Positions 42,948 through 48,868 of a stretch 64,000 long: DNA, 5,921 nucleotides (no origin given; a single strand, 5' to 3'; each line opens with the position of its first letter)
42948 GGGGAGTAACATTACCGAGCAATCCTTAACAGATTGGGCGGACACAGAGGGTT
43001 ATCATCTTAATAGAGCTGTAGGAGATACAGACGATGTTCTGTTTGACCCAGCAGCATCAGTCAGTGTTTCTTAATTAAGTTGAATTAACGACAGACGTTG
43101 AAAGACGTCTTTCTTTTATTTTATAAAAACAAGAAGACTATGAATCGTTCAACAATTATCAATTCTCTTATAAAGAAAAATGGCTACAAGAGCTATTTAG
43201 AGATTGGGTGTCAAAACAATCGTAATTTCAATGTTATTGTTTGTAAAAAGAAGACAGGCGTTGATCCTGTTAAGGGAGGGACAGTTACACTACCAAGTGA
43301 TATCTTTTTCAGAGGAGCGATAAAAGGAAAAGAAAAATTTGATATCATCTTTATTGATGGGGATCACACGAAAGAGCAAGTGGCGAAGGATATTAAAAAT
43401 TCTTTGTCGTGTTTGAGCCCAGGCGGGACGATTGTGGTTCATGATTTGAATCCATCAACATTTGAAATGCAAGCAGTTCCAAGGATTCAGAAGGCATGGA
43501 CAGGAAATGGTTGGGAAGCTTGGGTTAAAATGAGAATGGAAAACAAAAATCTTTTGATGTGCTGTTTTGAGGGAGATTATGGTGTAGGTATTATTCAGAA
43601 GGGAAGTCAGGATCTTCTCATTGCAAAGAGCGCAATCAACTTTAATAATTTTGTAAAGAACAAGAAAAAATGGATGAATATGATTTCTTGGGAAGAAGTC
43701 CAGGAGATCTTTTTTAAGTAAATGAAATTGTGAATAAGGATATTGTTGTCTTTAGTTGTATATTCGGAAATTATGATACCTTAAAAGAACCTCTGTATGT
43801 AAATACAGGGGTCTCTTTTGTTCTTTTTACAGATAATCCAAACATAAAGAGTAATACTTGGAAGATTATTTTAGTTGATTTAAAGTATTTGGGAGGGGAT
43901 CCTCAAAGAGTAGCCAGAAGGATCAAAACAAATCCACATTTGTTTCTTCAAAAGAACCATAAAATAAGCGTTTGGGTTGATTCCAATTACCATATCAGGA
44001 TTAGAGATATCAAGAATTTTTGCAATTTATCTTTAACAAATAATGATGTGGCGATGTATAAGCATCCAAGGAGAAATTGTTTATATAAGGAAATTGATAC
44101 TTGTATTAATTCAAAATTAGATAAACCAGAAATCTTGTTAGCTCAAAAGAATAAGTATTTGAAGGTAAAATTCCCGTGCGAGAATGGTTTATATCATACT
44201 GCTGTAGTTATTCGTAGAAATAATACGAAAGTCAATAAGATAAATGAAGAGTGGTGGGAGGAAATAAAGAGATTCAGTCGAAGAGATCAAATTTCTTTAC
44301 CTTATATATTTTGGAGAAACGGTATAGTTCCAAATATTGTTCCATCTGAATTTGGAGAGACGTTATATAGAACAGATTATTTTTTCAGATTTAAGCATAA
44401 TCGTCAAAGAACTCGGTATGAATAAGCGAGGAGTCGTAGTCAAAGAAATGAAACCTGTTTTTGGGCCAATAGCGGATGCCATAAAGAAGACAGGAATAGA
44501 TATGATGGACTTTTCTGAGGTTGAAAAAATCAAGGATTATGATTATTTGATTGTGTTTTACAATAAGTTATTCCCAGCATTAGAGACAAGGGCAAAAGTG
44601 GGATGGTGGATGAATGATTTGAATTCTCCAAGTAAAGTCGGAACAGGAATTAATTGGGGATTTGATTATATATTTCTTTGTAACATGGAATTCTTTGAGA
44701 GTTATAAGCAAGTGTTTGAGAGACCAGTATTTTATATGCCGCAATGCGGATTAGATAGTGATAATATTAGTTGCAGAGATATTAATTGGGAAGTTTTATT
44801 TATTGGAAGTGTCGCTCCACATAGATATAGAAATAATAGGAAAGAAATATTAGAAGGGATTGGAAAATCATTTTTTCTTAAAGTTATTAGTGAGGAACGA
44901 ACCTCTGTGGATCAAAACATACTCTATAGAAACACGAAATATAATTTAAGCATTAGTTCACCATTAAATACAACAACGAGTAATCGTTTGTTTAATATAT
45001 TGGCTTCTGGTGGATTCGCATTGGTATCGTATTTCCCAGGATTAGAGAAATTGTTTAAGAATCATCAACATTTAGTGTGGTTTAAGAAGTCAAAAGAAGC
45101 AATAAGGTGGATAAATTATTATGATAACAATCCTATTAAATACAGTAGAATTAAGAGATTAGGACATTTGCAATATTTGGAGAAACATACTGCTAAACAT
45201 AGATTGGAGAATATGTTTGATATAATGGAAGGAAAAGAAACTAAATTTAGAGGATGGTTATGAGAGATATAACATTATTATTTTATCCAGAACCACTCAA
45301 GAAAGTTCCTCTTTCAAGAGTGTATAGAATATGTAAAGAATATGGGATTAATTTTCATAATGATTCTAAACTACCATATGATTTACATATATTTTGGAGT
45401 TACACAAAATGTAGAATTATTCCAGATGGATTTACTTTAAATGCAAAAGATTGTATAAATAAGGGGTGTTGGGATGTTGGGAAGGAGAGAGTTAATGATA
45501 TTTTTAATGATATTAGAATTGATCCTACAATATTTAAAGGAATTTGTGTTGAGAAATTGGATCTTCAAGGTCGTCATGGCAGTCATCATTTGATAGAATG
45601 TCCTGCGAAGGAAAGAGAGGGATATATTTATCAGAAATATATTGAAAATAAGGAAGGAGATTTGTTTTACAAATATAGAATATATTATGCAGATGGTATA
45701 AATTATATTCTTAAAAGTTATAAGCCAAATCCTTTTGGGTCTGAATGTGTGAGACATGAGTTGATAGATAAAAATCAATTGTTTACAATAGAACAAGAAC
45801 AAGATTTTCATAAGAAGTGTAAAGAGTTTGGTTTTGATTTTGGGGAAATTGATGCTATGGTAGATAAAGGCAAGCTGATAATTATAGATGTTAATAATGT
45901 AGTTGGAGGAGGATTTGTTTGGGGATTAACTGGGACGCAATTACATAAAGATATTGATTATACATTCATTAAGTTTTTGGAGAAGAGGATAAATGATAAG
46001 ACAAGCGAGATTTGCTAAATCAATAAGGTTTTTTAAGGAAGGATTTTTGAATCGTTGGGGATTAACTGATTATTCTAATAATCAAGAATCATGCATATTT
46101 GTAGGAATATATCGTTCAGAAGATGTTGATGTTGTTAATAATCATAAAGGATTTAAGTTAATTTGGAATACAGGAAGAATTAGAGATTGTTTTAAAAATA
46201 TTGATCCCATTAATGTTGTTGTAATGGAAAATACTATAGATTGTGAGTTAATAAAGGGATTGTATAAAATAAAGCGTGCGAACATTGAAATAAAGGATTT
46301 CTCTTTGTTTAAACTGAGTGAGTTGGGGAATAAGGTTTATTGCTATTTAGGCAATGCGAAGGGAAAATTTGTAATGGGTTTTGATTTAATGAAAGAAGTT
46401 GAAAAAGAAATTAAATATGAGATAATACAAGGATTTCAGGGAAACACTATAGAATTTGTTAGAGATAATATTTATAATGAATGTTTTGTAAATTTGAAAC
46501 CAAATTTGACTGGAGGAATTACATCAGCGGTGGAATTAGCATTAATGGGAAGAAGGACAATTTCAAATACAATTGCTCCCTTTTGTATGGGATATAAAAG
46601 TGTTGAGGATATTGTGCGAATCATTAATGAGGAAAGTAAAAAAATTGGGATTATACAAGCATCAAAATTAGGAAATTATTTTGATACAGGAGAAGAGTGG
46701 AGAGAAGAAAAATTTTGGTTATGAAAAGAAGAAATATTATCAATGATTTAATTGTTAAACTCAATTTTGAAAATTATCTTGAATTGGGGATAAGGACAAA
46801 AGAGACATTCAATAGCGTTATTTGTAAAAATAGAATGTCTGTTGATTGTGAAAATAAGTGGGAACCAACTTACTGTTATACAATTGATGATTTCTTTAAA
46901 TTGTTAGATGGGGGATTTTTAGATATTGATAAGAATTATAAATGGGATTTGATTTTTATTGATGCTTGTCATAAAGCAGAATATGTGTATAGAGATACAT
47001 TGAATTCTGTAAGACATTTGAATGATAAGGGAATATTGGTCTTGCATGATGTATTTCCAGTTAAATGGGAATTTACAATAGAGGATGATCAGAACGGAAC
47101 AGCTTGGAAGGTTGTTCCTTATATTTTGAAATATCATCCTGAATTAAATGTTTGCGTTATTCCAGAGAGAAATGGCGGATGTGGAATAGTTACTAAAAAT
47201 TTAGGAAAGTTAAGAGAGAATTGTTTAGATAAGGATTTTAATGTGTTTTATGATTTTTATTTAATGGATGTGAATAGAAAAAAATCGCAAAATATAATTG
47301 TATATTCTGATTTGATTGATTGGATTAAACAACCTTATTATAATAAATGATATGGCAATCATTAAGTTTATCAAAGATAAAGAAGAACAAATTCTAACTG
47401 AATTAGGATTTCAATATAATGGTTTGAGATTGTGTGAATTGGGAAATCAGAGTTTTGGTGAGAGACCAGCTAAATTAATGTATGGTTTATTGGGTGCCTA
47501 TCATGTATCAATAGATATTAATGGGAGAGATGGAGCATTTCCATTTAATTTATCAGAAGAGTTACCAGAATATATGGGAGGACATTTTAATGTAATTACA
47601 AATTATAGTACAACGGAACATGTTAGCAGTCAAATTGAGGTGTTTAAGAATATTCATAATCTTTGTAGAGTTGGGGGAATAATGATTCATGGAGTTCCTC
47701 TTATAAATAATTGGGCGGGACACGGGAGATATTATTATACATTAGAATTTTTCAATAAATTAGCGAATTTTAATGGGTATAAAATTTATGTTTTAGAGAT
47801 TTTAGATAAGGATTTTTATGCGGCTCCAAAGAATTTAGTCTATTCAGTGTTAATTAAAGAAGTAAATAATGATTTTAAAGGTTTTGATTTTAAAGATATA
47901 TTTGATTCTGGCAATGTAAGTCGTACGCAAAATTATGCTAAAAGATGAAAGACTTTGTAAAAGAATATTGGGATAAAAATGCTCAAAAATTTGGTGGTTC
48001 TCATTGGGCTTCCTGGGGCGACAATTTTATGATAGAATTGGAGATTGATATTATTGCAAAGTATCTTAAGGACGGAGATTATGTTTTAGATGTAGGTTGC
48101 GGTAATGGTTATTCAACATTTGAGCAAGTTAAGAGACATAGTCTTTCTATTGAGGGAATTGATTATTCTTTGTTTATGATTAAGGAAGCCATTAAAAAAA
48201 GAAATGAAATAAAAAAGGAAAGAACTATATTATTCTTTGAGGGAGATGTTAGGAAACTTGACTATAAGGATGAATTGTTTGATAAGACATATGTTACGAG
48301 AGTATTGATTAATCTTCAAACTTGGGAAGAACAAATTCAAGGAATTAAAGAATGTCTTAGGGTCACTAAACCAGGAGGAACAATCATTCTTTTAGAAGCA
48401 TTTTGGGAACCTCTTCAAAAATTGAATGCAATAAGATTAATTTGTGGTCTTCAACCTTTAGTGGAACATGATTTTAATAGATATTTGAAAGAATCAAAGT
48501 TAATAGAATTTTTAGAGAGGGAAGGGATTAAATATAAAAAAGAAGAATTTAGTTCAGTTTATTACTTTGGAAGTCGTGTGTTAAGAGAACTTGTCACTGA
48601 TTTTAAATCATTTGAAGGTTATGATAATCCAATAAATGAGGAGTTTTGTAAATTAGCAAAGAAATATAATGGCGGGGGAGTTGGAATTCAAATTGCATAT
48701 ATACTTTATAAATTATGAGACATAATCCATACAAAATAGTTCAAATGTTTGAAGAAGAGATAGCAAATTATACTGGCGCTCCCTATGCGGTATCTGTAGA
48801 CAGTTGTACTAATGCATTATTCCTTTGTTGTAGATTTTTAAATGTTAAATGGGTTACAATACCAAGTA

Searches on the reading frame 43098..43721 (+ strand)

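Call 53: search_protein_families(library=pfam, proteins=[window:43098-43721:+], max_evalue=0.001)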
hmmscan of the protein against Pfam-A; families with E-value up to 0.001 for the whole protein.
window:43098-43721:+ (207 aa): 1 family
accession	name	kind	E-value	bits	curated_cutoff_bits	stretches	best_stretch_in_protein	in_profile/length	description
PF13578.12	Methyltransf_24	-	1.7e-10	42.2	26.3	1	75-116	65-104/105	Methyltransferase domain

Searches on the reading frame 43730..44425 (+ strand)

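Call 53: search_protein_families(library=pfam, proteins=[window:43730-44425:+], max_evalue=0.001)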
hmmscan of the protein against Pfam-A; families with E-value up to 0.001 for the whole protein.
window:43730-44425:+ (231 aa): 1 family
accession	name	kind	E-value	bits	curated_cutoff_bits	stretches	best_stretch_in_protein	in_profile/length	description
PF04765.19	TOD1_MUCI70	-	2.3e-15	57.1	21.4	1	4-196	71-288/314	TOD1/MUCI70, glycosyltransferase-like domain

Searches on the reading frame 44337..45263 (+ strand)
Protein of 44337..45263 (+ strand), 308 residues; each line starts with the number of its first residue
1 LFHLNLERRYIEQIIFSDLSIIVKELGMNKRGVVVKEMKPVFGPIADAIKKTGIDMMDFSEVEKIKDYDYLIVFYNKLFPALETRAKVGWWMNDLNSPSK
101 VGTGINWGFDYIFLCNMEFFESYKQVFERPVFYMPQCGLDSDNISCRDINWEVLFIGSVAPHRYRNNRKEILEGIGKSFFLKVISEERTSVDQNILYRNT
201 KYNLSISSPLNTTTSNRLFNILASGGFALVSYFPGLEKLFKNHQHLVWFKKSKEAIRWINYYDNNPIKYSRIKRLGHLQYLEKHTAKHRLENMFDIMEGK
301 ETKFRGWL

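Call 53: search_protein_families(library=pfam, proteins=[window:44337-45263:+], max_evalue=0.001)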
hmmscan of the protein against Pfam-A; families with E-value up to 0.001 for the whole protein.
window:44337-45263:+ (308 aa): 1 family
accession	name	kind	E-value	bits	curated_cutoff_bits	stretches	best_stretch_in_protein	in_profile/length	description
PF13524.12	Glyco_trans_1_2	-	6.9e-18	65.4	25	1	195-294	42-143/144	Glycosyl transferase-like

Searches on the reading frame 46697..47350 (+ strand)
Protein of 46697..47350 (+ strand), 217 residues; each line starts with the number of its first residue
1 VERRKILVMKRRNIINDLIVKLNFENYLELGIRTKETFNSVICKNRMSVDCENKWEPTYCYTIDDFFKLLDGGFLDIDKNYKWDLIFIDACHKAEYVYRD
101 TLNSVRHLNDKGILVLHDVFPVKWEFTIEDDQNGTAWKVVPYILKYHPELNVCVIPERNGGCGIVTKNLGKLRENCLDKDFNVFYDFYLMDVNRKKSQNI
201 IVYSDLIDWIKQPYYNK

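Call 53: search_protein_families(library=pfam, proteins=[window:46697-47350:+], max_evalue=0.001)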
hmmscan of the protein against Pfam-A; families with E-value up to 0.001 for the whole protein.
window:46697-47350:+ (217 aa): 1 family
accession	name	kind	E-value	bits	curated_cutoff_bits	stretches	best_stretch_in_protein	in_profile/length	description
PF13578.12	Methyltransf_24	-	5.2e-08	34.2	26.3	1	75-119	65-105/105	Methyltransferase domain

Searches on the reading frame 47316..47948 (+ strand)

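Call 53: search_protein_families(library=pfam, proteins=[window:47316-47948:+], max_evalue=0.001)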
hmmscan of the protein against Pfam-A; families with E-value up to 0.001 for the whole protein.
window:47316-47948:+ (210 aa): 1 family
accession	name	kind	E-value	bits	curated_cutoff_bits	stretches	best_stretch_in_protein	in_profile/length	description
PF13489.12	Methyltransf_23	-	6.4e-05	23.2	27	1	73-130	64-121/164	Methyltransferase domain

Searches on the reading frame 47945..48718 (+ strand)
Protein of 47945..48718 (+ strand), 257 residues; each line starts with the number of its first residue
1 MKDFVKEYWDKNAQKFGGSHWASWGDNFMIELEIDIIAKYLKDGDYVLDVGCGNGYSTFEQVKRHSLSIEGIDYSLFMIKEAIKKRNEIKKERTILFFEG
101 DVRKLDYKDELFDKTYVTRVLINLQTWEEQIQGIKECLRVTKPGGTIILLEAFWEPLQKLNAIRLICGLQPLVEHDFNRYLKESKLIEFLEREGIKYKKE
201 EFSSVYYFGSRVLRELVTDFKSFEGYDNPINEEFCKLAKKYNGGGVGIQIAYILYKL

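Call 53: search_protein_families(library=pfam, proteins=[window:47945-48718:+], max_evalue=0.001)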
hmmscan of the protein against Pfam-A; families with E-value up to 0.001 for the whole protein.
window:47945-48718:+ (257 aa): 11 families
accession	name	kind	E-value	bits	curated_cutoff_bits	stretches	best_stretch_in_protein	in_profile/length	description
PF13649.12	Methyltransf_25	-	1.5e-15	58.1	27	1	47-145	1-97/97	Methyltransferase domain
PF08241.18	Methyltransf_11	-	2.7e-14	54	21.2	1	48-149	1-95/95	Methyltransferase domain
PF13847.12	Methyltransf_31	-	9.2e-13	48.5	27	1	42-151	2-111/145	Methyltransferase domain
PF01209.24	Ubie_methyltran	-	1.7e-11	44.4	20.1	1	42-152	46-154/233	ubiE/COQ5 methyltransferase family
PF13489.12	Methyltransf_23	-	2.4e-07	31.1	27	1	37-152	16-119/164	Methyltransferase domain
PF08242.18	Methyltransf_12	-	3.1e-07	31.5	30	1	48-146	1-97/98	Methyltransferase domain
PF08003.17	Methyltransf_9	-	6.5e-06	25.8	23.8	1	44-149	116-217/315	Protein of unknown function (DUF1698)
PF07021.18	MetW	-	3.2e-05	24.1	21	1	35-142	5-103/193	Methionine biosynthesis protein MetW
PF01135.25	PCMT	-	4.5e-05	23.8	20.3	1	4-104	38-135/210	Protein-L-isoaspartate(D-aspartate) O-methyltransferase (PCMT)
PF02353.26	CMAS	-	0.00024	21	27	1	40-109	59-123/273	Mycolic acid cyclopropane synthetase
PF05401.17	NodS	-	0.00039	20.8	24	1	44-149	44-144/201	Nodulation protein S (NodS)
